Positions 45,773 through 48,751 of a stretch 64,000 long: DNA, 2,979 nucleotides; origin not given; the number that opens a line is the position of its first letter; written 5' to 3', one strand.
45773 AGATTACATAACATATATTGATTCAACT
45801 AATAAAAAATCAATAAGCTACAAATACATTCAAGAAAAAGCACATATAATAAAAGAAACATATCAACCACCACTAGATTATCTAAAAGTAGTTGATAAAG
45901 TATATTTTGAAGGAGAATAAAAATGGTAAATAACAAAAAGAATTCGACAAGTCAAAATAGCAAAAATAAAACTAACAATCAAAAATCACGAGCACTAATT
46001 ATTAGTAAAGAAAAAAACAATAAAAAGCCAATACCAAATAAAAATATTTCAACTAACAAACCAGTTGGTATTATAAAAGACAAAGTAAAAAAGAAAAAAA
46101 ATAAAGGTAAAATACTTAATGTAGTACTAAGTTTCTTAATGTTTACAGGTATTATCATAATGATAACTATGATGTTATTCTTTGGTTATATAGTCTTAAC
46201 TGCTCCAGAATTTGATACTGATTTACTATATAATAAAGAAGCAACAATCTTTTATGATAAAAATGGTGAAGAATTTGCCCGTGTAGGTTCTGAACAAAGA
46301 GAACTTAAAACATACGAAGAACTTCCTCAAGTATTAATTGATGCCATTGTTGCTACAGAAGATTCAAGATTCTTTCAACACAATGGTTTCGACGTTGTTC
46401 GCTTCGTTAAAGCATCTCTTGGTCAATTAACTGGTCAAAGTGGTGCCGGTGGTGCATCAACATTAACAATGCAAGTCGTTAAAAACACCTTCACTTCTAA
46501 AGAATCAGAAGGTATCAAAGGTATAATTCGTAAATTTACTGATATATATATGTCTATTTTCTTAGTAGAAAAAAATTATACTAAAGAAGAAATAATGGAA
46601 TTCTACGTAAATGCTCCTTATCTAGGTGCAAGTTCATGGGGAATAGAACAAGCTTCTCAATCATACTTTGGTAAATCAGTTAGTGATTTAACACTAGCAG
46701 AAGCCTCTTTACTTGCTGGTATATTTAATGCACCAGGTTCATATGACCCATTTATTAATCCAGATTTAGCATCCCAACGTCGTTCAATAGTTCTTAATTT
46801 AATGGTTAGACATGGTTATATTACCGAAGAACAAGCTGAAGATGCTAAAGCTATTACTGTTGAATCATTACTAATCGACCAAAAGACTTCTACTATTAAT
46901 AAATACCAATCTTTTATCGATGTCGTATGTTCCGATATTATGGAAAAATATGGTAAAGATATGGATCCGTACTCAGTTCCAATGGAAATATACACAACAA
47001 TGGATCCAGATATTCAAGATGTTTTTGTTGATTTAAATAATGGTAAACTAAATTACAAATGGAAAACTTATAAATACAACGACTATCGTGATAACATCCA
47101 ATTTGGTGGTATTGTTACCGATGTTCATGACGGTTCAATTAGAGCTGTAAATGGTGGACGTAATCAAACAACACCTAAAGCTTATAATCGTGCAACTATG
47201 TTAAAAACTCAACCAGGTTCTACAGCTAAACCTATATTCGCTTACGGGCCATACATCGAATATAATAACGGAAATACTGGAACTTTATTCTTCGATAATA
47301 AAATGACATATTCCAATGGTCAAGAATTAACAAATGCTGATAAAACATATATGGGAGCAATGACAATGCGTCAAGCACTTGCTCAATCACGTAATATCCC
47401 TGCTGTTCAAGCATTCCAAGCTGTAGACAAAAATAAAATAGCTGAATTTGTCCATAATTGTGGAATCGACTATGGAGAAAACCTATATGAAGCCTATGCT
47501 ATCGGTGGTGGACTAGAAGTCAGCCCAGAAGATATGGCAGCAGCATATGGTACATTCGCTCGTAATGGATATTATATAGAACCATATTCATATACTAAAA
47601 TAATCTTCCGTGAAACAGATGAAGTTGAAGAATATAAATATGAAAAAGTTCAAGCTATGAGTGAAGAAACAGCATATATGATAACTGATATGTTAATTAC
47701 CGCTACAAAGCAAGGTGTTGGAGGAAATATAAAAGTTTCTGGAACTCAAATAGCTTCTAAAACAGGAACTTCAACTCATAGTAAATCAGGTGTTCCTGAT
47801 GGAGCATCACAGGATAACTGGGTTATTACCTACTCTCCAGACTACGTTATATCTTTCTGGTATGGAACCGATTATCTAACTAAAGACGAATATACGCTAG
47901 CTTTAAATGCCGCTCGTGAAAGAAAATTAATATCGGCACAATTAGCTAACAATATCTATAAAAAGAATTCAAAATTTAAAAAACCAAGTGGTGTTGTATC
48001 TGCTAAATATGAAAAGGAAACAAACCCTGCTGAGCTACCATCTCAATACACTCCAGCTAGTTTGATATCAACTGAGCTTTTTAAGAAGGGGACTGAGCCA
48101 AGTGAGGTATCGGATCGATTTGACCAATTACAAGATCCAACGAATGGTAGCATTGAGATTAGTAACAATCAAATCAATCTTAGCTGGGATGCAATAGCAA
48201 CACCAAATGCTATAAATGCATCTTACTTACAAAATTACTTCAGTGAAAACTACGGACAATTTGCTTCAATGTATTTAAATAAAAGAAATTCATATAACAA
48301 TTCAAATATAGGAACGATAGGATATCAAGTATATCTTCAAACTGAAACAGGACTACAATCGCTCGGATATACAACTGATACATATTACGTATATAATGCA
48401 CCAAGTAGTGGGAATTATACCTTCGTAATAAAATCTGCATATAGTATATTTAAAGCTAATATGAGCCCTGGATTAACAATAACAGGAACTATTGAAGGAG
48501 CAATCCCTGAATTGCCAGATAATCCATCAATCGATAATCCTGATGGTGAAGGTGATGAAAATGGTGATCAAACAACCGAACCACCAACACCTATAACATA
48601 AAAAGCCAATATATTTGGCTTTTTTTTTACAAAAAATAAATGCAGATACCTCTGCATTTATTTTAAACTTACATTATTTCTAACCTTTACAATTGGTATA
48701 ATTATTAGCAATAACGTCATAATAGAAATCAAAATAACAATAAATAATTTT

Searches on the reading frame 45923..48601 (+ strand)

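Call 47: search_protein_families(library=pfam, proteins=[window:45923-48601:+], max_evalue=0.00001)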
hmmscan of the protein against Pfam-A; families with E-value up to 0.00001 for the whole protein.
window:45923-48601:+ (892 aa): 2 families
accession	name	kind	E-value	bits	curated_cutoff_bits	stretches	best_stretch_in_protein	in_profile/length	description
PF00912.28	Transgly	-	2.5e-53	180.6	27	1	115-294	2-177/178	Transglycosylase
PF00905.27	Transpeptidase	-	2e-28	99.9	22.1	1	397-640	4-267/299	Penicillin binding protein transpeptidase domain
